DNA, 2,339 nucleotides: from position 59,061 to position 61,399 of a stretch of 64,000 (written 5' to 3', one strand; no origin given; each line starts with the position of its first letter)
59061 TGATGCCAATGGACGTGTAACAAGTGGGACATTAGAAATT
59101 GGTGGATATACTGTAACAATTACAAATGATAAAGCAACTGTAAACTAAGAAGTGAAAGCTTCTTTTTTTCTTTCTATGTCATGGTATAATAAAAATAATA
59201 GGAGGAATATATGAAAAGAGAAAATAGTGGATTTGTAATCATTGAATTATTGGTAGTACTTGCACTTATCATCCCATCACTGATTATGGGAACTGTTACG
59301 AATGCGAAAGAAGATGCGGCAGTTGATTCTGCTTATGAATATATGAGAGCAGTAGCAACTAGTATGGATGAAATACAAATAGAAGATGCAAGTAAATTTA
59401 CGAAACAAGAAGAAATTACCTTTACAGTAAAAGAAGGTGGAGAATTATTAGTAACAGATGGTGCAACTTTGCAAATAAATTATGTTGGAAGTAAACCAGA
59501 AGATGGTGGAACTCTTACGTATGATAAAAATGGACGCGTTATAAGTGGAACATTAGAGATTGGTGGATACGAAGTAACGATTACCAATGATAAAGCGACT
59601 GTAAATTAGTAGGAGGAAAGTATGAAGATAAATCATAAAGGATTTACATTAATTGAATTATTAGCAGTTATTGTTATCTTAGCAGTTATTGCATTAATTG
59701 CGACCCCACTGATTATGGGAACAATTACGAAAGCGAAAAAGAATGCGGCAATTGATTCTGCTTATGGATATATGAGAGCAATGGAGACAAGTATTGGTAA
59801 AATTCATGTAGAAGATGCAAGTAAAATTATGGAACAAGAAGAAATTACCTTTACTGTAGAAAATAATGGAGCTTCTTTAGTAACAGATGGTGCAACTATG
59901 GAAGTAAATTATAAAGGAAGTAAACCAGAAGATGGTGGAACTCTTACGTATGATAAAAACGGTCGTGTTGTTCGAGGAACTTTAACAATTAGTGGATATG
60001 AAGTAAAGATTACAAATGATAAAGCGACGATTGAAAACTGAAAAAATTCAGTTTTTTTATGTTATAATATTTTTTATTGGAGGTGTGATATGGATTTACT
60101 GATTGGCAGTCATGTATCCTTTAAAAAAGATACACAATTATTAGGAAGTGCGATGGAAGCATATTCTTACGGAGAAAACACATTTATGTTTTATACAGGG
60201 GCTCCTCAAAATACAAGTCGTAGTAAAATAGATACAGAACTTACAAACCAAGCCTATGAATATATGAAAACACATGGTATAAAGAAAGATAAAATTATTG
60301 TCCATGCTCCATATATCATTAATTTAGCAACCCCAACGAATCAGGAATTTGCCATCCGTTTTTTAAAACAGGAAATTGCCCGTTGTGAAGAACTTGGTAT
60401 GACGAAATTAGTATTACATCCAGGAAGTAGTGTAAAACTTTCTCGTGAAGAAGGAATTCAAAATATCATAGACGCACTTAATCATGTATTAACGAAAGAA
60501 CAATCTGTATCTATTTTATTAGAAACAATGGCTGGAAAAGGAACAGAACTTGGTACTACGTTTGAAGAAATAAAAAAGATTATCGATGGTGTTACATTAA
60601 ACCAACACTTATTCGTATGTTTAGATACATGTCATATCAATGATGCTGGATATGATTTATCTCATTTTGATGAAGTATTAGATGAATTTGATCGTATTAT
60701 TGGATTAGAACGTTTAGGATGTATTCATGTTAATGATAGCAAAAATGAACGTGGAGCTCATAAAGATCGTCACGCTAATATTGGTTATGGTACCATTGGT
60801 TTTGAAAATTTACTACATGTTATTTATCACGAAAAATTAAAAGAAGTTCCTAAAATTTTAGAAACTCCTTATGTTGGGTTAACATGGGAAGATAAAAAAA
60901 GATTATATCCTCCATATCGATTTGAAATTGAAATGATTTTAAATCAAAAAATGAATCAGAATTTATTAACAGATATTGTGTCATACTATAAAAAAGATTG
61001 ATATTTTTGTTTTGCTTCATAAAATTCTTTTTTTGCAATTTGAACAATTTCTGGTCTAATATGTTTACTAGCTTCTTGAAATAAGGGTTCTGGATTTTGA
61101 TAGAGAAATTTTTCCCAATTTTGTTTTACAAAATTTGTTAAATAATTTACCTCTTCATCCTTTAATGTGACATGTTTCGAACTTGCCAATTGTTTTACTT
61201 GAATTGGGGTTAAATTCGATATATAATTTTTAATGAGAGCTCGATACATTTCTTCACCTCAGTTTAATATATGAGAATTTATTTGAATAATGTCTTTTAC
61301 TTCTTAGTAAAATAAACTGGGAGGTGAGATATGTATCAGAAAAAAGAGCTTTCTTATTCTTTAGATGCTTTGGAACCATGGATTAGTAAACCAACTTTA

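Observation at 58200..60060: Tandem array of four pilin-like paralogs in two duplicated promoter-gene-gene-terminator units; copy 3 has a deleted or altered N-terminal helix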

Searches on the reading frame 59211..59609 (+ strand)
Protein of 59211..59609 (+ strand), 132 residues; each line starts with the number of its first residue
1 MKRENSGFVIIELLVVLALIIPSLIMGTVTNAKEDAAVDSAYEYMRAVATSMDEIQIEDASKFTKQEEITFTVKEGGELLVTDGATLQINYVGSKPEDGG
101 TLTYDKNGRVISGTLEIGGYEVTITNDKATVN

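Call 3: search_protein_families(library=pfam, proteins=[window:59211-59609:+], max_evalue=1)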
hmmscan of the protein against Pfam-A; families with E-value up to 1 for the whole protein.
window:59211-59609:+ (132 aa): 1 family
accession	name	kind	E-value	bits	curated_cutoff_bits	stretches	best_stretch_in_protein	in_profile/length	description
PF11337.13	DUF3139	-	0.12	13.5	27.3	1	9-73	6-71/83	Protein of unknown function (DUF3139)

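Call 4: search_protein_families(library=ncbifam, proteins=[window:59211-59609:+], max_evalue=1)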
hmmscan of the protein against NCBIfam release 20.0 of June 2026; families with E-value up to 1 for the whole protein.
window:59211-59609:+ (132 aa): 9 families
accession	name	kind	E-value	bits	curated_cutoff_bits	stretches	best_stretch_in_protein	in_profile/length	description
TIGR01710.1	typeII_sec_gspG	equivalog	0.00036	20.6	88.85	1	6-99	1-94/134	type II secretion system major pseudopilin GspG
NF041013.1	T4P_ComGE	equivalog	0.0021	18.1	49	1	4-68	2-73/83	competence type IV pilus minor pilin ComGE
TIGR02588.1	TIGR02588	hypoth_equivalog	0.0091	16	95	1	16-122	14-121/122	TIGR02588 family protein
TIGR02532.1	IV_pilin_GFxxxE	domain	0.011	15.6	16.3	1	6-20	2-16/24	prepilin-type N-terminal cleavage/methylation domain-containing protein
NF040999.1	pilin_ComGC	equivalog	0.017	15.3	75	1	6-61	2-59/84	competence type IV pilus major pilin ComGC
TIGR01708.2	typeII_sec_gspH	equivalog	0.018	15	80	1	6-37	2-31/169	type II secretion system minor pseudopilin GspH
NF040982.1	ComGD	equivalog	0.036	14.5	70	1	6-119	2-113/139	competence type IV pilus minor pilin ComGD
NF007800.0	PRK10506.1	equivalog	0.16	11.8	158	1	3-29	6-32/163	prepilin peptidase-dependent protein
NF041739.1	ArtH_Nterm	subfamily_domain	0.23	11.2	55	1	2-21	31-50/61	archaeosortase H N-terminal-like domain-containing protein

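Call 20: find_homologous_proteins(query=window:59211-59609:+)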
Query window:59211-59609:+ (132 aa): 16 proteins with E <= 0.001 among 43 candidates.
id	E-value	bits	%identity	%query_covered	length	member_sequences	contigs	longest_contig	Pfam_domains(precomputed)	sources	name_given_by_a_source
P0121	6.8e-74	263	98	100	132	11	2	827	-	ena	-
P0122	1.7e-69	249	92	99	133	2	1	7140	-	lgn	-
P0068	6.3e-65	235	87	99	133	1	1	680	-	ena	-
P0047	8.0e-49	183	66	99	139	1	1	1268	PF07963.18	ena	-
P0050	1.5e-47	179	66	99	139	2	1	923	PF07963.18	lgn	-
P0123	8.1e-47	176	73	100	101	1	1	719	-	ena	-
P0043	8.3e-47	176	65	99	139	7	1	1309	PF07963.18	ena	-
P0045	1.5e-46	175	65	99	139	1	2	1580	PF07963.18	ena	-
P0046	1.8e-46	175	64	99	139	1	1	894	PF07963.18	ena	-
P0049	1.8e-46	175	65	99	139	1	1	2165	PF07963.18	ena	-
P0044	5.6e-46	173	64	99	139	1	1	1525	PF07963.18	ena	-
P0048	7.3e-46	173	64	99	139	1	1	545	PF07963.18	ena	-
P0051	1.9e-45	172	64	99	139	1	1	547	PF07963.18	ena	-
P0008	2.4e-31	126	54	100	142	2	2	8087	PF07963.18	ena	-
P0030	2.1e-30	123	52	100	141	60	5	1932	PF07963.18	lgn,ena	-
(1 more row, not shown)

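Call 22: find_encoding_contigs(protein=P0122, flank=10000, max_places=3)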
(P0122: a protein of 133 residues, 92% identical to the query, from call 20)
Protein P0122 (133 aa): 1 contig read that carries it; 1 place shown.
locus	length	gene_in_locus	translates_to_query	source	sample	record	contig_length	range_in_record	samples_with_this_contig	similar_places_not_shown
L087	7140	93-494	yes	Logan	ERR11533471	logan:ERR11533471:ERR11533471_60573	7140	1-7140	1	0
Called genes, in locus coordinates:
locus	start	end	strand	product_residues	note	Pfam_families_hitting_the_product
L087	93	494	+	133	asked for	-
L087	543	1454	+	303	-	PF01261:AP_endonuc_2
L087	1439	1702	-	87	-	-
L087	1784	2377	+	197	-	PF00081:Sod_Fe_N, PF02777:Sod_Fe_C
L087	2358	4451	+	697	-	PF03717:PBP_dimer, PF00905:Transpeptidase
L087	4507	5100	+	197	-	-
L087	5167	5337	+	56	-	PF00471:Ribosomal_L33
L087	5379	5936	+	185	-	PF08207:EFP_N, PF01132:EFP, PF09285:Elong-fact-P_C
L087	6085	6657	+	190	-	PF05198:IF3_N, PF00707:IF3_C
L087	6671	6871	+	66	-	PF01632:Ribosomal_L35p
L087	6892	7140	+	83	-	?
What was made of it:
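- Possible c3/c4 fusion variants would remove it (call 22).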

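Call 61: predict_structure(alignment_id=A6)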
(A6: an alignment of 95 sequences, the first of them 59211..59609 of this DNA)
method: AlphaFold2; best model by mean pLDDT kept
length: 132 residues; sequences in the alignment: 95
mean_pLDDT: 78.5   pTM: 0.64
mean pLDDT of the five models: 78.5, 78.4, 73.2, 68.4, 66.4
residues with pLDDT >= 90: 16; 70-90: 83; 50-70: 29; < 50: 4
segments of 3 or more residues with pLDDT < 50: 1-4
pLDDT, mean of each block of 10 residues (from residue 1): 50 64 67 85 87 76 73 89 83 86 83 89 88 76
secondary structure, 60 per line:
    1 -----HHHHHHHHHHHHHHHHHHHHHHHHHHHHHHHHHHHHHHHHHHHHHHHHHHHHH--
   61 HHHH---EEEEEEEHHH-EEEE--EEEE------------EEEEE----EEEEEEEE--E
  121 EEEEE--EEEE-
elements in order: H6-58 H61-64 E68-74 E79-82 E85-88 E101-105 E110-117 E120-125 E128-131
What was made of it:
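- The pilin fold is still predicted (call 61). Model confidence in the helix is low (pLDDT 50-67; call 61).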

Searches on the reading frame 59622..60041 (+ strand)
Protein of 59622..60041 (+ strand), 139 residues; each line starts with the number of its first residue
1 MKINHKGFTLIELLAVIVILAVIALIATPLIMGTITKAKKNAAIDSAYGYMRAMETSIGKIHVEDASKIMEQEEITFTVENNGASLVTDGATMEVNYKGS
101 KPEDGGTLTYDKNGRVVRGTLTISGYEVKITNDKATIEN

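Call 3: search_protein_families(library=pfam, proteins=[window:59622-60041:+], max_evalue=1)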
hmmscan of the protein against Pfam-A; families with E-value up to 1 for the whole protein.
window:59622-60041:+ (139 aa): 2 families
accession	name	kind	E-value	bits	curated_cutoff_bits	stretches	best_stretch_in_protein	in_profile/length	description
PF07963.17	N_methyl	-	1.2e-08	34.6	21.2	1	4-27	3-26/27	Prokaryotic N-terminal methylation motif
PF14221.11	DUF4330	-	0.43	11.1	27.6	1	8-136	14-138/167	Domain of unknown function (DUF4330)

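Call 4: search_protein_families(library=ncbifam, proteins=[window:59622-60041:+], max_evalue=1)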
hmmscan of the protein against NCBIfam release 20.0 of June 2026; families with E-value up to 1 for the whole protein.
window:59622-60041:+ (139 aa): 25 families
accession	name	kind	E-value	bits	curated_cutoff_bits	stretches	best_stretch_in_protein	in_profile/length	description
TIGR02532.1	IV_pilin_GFxxxE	domain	7.3e-09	35.1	16.3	1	6-28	2-24/24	prepilin-type N-terminal cleavage/methylation domain-containing protein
TIGR01710.1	typeII_sec_gspG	equivalog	2e-06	27.8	88.85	1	6-47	1-42/134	type II secretion system major pseudopilin GspG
NF040999.1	pilin_ComGC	equivalog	2.9e-06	27.4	75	1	5-69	1-60/84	competence type IV pilus major pilin ComGC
NF007862.0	PRK10574.1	equivalog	6.8e-06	26.3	138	1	4-56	3-55/145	prepilin peptidase-dependent pilin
NF040982.1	ComGD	equivalog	2.3e-05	24.8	70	1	6-122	2-115/139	competence type IV pilus minor pilin ComGD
NF041013.1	T4P_ComGE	equivalog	3.8e-05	23.7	49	1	5-82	3-81/83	competence type IV pilus minor pilin ComGE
TIGR02588.1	TIGR02588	hypoth_equivalog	0.0002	21.3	95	1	10-128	2-121/122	TIGR02588 family protein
NF041775.1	typeIV_PilA_Myxo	equivalog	0.00022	21.2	400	1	5-79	10-80/214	type IV pilin protein PilA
TIGR01708.2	typeII_sec_gspH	equivalog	0.00036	20.6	80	1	5-29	1-25/169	type II secretion system minor pseudopilin GspH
TIGR02599.1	TIGR02599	subfamily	0.0023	17.2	256.5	1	7-51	1-45/361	Verru_Chthon cassette protein C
NF041002.1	pilin_ComGF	equivalog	0.0028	17.9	80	1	6-41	2-36/139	competence type IV pilus minor pilin ComGF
NF038303.1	EPS_HpsB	equivalog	0.0097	15.9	150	1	5-77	2-76/211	hormogonium polysaccharide secretion pseudopilin HpsB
NF038304.1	EPS_HpsC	equivalog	0.011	15.4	200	1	4-32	19-44/318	hormogonium polysaccharide secretion pseudopilin HpsC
TIGR02596.1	TIGR02596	subfamily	0.015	15.3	70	1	8-38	1-31/196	Verru_Chthon cassette protein D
NF052590.1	ArlF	equivalog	0.016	15.4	110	1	15-87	7-79/137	archaellum stator protein ArlF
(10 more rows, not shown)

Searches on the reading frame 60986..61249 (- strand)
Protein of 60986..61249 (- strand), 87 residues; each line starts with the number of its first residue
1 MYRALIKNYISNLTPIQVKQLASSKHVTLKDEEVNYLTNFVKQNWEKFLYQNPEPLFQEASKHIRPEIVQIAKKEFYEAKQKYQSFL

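Call 69: search_protein_families(library=pfam, proteins=[window:60986-61249:-], max_evalue=0.05)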
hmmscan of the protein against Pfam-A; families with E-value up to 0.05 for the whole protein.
window:60986-61249:- (87 aa): 3 families
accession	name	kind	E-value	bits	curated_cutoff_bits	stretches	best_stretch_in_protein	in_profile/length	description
PF03810.25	IBN_N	-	0.029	14.8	21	0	36-70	38-69/73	Importin-beta N-terminal domain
PF09601.15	DUF2459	-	0.029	14.6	27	1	20-86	89-146/171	Protein of unknown function (DUF2459)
PF23275.1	TPR_23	-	0.035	14.4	27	1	12-43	4-35/234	ESX-1 secretion-associated protein EspA-like, TPR repeats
